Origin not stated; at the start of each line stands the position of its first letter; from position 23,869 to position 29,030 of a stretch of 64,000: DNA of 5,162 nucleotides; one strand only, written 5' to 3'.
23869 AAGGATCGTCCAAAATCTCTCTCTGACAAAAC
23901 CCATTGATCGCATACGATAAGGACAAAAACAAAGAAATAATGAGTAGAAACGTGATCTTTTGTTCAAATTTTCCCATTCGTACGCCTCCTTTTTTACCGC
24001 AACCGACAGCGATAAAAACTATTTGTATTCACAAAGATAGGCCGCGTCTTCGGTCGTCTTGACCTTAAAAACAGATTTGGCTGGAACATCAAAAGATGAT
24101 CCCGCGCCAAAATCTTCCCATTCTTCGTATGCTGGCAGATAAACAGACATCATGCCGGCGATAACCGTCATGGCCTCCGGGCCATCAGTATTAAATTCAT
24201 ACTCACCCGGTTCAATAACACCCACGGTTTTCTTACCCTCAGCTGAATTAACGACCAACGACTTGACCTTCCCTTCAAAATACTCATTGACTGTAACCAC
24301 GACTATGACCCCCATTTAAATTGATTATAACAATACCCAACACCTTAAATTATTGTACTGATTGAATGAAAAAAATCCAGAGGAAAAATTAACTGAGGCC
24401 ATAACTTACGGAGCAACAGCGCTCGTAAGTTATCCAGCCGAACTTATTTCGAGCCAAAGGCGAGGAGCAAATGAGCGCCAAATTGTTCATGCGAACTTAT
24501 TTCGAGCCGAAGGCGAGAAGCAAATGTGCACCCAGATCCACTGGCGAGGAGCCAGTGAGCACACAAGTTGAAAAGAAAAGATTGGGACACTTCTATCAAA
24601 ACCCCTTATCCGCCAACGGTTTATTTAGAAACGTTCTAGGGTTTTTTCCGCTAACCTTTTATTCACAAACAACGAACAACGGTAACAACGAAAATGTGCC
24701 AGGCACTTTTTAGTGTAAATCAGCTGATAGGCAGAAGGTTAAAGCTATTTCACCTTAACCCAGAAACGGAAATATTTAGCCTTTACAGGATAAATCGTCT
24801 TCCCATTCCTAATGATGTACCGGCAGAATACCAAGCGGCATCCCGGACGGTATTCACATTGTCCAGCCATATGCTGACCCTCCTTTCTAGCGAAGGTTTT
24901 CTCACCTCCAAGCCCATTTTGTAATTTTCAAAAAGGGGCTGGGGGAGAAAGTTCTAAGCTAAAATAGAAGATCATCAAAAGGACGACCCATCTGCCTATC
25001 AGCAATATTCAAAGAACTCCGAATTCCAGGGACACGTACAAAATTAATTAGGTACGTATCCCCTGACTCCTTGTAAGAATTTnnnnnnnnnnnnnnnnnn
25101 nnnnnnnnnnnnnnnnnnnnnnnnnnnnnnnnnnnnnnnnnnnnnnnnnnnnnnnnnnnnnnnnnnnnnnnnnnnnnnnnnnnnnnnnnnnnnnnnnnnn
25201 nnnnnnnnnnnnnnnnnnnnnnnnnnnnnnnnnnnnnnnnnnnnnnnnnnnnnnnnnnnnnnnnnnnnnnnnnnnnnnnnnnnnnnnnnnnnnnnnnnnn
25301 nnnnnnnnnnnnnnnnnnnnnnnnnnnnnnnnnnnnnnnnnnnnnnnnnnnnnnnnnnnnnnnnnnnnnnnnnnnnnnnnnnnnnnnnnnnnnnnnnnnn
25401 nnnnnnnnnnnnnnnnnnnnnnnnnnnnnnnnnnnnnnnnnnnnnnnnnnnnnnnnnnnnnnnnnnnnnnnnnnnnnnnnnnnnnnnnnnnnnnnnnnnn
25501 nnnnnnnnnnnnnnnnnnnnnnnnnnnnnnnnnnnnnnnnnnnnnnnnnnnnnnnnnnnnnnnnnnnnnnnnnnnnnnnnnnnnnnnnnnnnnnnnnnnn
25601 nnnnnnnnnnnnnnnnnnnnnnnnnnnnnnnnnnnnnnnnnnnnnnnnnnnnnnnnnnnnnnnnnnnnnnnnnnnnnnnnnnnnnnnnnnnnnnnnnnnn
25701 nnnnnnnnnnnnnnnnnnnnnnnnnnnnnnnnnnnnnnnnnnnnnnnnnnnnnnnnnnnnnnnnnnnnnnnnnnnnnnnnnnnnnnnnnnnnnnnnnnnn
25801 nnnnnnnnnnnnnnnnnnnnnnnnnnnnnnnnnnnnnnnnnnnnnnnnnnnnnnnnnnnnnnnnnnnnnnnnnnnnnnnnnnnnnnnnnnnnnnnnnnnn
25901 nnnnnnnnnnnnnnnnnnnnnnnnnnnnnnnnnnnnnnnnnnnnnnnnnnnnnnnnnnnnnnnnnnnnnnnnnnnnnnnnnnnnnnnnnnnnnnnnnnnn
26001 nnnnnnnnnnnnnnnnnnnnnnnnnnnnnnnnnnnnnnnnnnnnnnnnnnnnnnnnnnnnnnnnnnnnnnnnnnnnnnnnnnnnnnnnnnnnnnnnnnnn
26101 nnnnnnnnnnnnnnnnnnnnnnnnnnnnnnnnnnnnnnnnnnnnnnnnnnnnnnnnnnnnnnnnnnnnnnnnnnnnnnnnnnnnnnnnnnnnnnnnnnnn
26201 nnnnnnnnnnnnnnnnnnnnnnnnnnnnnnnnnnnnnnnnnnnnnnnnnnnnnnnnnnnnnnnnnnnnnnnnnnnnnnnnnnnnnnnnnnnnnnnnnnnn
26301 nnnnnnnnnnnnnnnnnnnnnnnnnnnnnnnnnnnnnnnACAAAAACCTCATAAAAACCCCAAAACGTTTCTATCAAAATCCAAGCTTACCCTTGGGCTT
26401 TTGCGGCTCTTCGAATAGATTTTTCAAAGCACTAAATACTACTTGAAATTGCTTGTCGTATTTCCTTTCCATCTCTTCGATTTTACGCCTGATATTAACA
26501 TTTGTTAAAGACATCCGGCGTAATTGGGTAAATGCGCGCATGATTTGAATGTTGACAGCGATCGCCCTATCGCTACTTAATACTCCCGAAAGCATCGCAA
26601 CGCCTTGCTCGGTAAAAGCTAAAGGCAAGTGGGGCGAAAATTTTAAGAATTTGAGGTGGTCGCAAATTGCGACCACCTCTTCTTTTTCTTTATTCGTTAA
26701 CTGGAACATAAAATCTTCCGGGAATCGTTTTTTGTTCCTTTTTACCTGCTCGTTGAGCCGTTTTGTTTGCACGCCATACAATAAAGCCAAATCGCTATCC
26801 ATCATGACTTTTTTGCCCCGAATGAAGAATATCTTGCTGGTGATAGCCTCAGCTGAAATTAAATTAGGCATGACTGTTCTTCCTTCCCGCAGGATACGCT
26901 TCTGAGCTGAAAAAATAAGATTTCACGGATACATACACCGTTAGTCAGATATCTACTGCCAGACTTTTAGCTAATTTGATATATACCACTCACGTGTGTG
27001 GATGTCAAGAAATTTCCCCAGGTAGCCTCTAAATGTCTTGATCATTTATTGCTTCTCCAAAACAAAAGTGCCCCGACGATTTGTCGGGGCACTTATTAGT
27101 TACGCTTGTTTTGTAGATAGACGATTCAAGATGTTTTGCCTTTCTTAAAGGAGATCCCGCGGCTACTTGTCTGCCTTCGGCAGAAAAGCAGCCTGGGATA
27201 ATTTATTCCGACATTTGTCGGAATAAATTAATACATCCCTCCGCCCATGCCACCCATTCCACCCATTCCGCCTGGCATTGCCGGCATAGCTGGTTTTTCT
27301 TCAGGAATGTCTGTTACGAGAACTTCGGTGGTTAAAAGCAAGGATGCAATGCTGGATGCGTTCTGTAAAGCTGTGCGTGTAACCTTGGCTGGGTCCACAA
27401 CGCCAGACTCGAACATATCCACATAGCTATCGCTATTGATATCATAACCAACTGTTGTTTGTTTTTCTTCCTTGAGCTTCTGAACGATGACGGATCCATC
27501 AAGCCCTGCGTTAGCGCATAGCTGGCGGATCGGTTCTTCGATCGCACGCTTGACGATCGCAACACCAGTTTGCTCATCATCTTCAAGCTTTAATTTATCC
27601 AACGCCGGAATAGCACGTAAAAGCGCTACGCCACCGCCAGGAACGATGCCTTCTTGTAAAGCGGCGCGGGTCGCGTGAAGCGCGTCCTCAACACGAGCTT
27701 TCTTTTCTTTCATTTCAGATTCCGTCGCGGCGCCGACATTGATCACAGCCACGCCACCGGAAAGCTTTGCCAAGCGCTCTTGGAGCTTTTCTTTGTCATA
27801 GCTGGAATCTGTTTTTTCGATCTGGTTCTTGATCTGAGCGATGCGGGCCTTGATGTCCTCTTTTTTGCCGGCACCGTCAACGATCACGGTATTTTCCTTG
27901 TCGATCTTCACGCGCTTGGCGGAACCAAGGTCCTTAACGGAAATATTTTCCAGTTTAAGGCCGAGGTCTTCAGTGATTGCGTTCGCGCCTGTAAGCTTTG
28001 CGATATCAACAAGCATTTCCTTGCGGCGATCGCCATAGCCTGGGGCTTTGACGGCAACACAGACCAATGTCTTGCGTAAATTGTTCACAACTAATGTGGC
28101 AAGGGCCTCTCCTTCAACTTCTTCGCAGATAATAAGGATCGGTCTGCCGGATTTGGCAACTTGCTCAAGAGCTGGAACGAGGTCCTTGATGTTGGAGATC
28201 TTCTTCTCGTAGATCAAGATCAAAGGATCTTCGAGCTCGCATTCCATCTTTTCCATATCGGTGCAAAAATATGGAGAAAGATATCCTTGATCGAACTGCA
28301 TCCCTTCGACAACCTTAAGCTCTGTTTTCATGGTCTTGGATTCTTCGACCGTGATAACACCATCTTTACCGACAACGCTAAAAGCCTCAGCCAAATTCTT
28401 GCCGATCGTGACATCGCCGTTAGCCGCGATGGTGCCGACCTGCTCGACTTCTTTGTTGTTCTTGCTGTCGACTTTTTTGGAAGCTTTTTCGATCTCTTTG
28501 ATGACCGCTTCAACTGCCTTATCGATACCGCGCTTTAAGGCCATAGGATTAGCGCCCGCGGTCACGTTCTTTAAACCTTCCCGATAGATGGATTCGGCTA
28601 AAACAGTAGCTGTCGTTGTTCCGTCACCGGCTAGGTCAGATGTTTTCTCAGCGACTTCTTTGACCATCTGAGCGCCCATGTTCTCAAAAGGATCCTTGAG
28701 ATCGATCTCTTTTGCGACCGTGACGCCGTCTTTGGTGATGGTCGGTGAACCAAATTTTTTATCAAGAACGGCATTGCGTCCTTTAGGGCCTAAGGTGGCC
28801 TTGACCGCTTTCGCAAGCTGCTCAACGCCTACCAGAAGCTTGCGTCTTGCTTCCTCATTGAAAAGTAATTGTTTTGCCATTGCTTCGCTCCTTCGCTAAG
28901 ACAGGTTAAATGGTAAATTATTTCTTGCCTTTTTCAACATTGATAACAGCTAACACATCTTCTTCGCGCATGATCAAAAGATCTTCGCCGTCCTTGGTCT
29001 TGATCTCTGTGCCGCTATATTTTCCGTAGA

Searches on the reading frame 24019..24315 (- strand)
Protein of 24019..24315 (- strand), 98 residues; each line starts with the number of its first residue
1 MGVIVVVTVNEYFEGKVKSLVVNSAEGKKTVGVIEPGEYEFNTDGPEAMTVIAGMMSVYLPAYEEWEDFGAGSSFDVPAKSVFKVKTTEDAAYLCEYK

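Call 13: search_protein_families(library=pfam, proteins=[window:24019-24315:-])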
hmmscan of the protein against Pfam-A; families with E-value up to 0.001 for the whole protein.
window:24019-24315:- (98 aa): 1 family
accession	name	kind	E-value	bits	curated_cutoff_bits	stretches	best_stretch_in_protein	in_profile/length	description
PF06865.17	Ppnp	-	1.6e-33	115.3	25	1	8-97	2-92/92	Pyrimidine/purine nucleoside phosphorylase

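Call 14: search_protein_families(library=ncbifam, proteins=[window:24019-24315:-])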
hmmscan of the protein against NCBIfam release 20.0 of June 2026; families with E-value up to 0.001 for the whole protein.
window:24019-24315:- (98 aa): 1 family
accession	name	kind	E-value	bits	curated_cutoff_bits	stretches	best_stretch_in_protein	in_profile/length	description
NF007875.0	PRK10579.1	equivalog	1.3e-28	99.1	143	1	7-97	2-93/94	pyrimidine/purine nucleoside phosphorylase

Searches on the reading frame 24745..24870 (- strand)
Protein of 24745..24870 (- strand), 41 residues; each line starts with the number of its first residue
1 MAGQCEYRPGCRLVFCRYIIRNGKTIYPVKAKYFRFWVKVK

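Call 54: search_protein_families(library=padloc, proteins=[window:24748-24870:-], max_evalue=0.01)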
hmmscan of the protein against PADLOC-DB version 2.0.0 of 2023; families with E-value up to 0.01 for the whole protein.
seq(41 aa): 0 families

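Call 55: search_protein_families(library=pfam, proteins=[window:24748-24870:-], max_evalue=0.01)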
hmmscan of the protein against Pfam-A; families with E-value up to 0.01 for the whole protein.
seq(41 aa): 0 families

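Call 110: search_protein_representatives(protein=window:24745-24870:-)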
Query: 41 residues. Proteins with E-value up to 0.001 (for the whole library): 57; up to 1e-10: 1; up to 1e-30: 0. The best 57 are listed.
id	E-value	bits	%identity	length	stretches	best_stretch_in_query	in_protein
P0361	2.1e-22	92.3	100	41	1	1-41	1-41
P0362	4.3e-09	51.3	65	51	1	6-39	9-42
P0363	1.4e-08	49.7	63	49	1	7-41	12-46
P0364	2.1e-08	49.2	74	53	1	9-39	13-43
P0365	2.0e-07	46.2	65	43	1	8-41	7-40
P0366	1.4e-06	43.5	67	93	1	11-40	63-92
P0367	1.9e-06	43.2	62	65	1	6-39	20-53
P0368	3.2e-06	42.5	58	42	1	8-40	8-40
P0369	4.9e-06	41.9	67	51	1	12-41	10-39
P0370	5.0e-06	41.8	64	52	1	7-39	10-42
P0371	1.0e-05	40.9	58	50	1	8-40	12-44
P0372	1.1e-05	40.8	63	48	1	13-39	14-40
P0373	1.2e-05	40.6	64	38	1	11-38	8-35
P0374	1.6e-05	40.3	58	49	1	10-40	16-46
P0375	1.6e-05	40.3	64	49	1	14-41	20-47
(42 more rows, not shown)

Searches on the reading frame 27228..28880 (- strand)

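Call 13: search_protein_families(library=pfam, proteins=[window:27228-28880:-])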
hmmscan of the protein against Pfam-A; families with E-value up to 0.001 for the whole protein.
window:27228-28880:- (550 aa): 1 family
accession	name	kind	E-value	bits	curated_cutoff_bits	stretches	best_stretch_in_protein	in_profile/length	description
PF00118.29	Cpn60_TCP1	-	5.3e-81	273.2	34.3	1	22-524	1-488/490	TCP-1/cpn60 chaperonin family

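Call 14: search_protein_families(library=ncbifam, proteins=[window:27228-28880:-])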
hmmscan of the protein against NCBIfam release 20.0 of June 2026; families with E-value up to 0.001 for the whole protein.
window:27228-28880:- (550 aa): 19 families
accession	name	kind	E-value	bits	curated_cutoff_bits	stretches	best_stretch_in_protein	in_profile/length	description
NF009488.0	PRK12850.1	subfamily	4.6e-254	843.9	475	1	1-542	2-542/544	chaperonin GroEL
NF009489.0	PRK12851.1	subfamily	1.9e-252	838.4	464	1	1-538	2-537/541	chaperonin GroEL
NF000592.1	PRK00013.1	subfamily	7.8e-251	833.1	397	1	2-526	1-524/524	chaperonin GroEL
TIGR02348.1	GroEL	equivalog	4.3e-248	824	582.1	1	2-528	1-526/526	chaperonin GroEL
NF009487.0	PRK12849.1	subfamily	3.4e-243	807.8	352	1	1-544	1-542/543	chaperonin GroEL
NF010704.0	PRK14104.1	subfamily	5.7e-232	770.8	1041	1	2-545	3-544/546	chaperonin GroEL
NF038369.1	GroEL3_Chlamy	exception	8.1e-86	288.7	600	1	6-521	7-505/506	variant chaperonin GroEL3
NF038370.1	GroEL2_Chlamy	exception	1.3e-55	189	600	1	22-522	22-519/533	variant chaperonin GroEL2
NF041082.2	thermosome_alpha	equivalog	1.1e-33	116.9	450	2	9-185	16-186/519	thermosome subunit alpha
NF041083.2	thermosome_beta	equivalog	1.5e-33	116.6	400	2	8-183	15-184/520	thermosome subunit beta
TIGR02339.1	thermosome_arch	subfamily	1.4e-31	109.8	671.1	2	9-172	15-174/521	thermosome subunit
TIGR02345.1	chap_CCT_eta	equivalog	1.8e-29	102.4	669.2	2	19-192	27-198/523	T-complex protein 1 subunit eta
TIGR02347.1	chap_CCT_zeta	equivalog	4.1e-25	88.3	587.15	2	18-197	24-197/531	T-complex protein 1 subunit zeta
TIGR02342.1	chap_CCT_delta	equivalog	1.5e-20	73.2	695.35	2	10-190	9-184/517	T-complex protein 1 subunit delta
TIGR02343.1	chap_CCT_epsi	equivalog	2.5e-20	72.6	710.5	2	10-185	27-198/532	T-complex protein 1 subunit epsilon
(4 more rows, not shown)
